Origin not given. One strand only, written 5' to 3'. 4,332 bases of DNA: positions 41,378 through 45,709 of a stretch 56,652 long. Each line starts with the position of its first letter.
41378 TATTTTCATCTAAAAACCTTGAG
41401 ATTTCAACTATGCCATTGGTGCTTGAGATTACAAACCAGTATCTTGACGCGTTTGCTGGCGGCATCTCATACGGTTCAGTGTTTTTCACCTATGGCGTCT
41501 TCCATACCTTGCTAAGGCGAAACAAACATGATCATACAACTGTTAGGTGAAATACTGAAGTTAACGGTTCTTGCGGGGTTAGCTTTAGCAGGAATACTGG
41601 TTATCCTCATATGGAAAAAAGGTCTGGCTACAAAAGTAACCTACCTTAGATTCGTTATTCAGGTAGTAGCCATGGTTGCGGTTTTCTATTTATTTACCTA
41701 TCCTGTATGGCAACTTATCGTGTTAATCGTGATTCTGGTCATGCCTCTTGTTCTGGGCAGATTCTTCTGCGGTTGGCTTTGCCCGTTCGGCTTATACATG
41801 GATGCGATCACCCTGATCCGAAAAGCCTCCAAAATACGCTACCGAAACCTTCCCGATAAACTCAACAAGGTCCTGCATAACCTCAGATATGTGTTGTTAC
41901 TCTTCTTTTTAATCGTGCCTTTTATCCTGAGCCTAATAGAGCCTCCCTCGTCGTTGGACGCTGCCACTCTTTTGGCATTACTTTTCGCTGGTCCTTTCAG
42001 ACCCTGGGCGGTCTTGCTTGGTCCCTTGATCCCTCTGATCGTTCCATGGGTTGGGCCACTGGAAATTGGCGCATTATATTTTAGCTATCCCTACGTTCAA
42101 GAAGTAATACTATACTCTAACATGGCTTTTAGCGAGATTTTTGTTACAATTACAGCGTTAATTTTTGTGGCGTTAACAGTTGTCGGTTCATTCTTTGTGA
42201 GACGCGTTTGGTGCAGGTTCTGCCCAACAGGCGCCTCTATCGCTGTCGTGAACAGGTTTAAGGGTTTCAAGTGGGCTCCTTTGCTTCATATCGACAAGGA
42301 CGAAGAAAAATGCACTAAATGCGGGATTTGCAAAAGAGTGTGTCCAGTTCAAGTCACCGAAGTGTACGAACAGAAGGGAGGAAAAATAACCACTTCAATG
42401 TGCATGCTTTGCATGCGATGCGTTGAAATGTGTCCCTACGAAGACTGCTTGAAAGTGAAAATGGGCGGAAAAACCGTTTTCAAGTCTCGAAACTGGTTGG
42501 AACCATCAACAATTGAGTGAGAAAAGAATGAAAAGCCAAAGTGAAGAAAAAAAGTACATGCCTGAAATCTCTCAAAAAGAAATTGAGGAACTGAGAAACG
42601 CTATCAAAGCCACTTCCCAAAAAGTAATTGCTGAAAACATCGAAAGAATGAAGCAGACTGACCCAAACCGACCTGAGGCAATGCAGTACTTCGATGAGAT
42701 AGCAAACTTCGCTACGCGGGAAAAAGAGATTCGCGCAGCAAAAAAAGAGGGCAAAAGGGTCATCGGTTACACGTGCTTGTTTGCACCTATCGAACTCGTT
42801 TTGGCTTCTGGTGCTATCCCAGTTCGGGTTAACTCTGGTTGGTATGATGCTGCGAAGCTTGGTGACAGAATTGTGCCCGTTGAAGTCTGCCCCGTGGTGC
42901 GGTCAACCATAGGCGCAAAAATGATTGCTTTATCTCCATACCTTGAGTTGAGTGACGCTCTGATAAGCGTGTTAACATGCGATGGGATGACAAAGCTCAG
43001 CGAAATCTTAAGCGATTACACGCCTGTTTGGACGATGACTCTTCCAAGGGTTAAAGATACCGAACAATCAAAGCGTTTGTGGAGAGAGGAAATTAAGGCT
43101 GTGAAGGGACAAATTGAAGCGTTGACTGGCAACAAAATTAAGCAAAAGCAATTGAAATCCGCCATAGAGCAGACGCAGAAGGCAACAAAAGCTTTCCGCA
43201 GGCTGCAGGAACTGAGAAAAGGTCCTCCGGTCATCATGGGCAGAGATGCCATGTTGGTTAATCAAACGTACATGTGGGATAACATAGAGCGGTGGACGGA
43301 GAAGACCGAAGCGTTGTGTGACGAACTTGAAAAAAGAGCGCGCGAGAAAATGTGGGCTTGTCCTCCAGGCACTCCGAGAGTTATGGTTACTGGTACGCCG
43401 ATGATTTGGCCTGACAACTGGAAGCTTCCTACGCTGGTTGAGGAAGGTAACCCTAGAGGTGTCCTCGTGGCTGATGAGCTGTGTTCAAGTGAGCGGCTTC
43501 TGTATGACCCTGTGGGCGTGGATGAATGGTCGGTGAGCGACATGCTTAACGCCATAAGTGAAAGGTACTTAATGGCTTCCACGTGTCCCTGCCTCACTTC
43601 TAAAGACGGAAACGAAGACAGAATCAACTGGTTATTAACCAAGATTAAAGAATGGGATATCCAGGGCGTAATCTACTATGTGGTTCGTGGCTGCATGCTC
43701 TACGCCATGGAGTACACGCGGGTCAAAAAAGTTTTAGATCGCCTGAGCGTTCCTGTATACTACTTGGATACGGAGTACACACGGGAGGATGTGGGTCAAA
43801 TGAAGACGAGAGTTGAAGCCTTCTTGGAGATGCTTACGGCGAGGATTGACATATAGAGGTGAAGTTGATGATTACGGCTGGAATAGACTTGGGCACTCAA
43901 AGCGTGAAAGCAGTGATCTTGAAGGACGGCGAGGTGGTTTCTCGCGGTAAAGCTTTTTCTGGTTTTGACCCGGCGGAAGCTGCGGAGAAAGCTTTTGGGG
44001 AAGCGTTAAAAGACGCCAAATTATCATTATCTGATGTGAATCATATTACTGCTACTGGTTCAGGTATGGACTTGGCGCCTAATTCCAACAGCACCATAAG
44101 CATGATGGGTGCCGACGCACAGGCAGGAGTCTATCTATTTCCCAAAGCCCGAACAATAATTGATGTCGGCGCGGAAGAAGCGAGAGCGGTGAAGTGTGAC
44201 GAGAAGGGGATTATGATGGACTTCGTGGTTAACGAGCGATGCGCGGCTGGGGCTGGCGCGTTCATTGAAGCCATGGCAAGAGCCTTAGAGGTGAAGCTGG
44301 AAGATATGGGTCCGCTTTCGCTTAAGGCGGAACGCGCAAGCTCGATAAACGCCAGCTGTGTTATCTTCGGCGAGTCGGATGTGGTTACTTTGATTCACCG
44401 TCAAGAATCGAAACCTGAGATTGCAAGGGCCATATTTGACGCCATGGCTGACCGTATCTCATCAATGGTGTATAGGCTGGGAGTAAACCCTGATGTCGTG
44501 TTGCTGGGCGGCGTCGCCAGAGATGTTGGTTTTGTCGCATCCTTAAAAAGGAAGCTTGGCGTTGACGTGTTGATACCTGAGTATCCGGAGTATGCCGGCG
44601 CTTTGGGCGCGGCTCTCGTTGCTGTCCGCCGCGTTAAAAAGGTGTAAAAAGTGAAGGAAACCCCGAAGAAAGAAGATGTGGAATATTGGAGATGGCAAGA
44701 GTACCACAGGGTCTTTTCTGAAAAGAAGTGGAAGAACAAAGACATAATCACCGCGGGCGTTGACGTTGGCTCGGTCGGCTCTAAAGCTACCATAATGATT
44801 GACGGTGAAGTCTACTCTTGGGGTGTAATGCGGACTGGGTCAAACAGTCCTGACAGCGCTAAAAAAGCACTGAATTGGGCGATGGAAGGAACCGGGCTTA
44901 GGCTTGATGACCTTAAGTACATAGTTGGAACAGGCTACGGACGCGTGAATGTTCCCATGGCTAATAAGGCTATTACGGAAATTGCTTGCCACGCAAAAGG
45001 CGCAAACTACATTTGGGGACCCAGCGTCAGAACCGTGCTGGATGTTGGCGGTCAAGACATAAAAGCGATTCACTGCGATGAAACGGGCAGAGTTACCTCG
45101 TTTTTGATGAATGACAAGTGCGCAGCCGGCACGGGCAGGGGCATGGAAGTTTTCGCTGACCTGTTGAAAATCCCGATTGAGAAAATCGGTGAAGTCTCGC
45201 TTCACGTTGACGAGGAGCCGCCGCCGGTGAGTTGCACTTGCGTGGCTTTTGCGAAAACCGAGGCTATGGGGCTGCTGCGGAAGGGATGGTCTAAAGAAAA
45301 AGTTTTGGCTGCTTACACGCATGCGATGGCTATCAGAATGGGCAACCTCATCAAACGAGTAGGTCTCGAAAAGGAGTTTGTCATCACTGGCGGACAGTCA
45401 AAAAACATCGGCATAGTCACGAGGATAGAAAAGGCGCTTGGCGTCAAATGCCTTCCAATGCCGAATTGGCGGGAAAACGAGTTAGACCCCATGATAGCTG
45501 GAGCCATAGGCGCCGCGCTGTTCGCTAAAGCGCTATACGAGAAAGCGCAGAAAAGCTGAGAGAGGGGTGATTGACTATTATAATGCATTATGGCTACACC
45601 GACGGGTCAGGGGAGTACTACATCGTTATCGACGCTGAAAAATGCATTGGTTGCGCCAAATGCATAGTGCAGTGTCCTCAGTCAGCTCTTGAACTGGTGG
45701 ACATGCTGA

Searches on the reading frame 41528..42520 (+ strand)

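Call 87: search_protein_families(library=pfam, proteins=[window:41528-42520:+], max_evalue=0.00001)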
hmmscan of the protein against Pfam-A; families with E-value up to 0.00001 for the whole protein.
window:41528-42520:+ (330 aa): 5 families
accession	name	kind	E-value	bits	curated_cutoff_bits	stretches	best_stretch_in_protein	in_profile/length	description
PF12801.12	Fer4_5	-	1.3e-15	57.5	22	1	63-103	6-47/48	4Fe-4S binding domain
PF00037.32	Fer4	-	3.7e-10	39.6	21.1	1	257-275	3-21/24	4Fe-4S binding domain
PF13237.11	Fer4_10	-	1.8e-08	34.6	25.5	1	255-303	2-53/53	4Fe-4S dicluster domain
PF12838.12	Fer4_7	-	2.6e-07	31.4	27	1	261-304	1-50/52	4Fe-4S dicluster domain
PF14697.11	Fer4_21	-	1e-06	29.2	35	0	258-309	4-58/59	4Fe-4S dicluster domain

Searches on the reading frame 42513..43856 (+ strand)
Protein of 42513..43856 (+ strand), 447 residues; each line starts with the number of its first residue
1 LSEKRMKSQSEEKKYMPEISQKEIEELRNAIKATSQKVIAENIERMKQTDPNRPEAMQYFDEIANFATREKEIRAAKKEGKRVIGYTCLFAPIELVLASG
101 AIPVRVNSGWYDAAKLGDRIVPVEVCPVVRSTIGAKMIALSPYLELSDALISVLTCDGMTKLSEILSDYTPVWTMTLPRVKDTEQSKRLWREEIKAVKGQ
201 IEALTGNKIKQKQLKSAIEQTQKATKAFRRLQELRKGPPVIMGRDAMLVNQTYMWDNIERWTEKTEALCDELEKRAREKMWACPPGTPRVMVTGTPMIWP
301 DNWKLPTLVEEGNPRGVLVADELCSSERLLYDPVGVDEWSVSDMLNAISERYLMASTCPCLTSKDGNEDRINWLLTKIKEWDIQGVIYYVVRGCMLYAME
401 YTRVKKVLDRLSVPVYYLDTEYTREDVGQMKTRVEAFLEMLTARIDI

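Call 87: search_protein_families(library=pfam, proteins=[window:42513-43856:+], max_evalue=0.00001)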
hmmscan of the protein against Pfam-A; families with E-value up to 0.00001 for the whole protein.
window:42513-43856:+ (447 aa): 1 family
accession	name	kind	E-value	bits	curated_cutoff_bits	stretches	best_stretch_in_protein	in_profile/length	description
PF06050.19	HGD-D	-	5.5e-90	302.8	28.4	1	88-441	1-342/342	2-hydroxyglutaryl-CoA dehydratase, D-component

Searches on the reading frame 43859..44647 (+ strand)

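Call 87: search_protein_families(library=pfam, proteins=[window:43859-44647:+], max_evalue=0.00001)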
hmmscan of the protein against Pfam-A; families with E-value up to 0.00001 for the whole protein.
window:43859-44647:+ (262 aa): 1 family
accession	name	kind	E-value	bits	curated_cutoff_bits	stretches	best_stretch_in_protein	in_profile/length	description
PF01869.26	BcrAD_BadFG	-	1.3e-45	156.5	31.5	1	8-255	2-271/271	BadF/BadG/BcrA/BcrD ATPase family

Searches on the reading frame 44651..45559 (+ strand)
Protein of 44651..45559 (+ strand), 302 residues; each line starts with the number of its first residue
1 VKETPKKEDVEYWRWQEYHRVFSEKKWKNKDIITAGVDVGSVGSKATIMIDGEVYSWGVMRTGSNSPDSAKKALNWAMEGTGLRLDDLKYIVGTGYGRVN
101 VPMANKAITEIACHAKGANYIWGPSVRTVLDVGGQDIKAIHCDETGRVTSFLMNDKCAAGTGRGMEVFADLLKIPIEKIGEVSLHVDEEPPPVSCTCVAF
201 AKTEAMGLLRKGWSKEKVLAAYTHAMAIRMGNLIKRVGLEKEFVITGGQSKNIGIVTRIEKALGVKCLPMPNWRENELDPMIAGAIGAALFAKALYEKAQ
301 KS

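Call 87: search_protein_families(library=pfam, proteins=[window:44651-45559:+], max_evalue=0.00001)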
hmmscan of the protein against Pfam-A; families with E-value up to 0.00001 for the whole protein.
window:44651-45559:+ (302 aa): 1 family
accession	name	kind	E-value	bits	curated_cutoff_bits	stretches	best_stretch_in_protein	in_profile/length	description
PF01869.26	BcrAD_BadFG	-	5.2e-51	174.2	31.5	1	36-292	2-271/271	BadF/BadG/BcrA/BcrD ATPase family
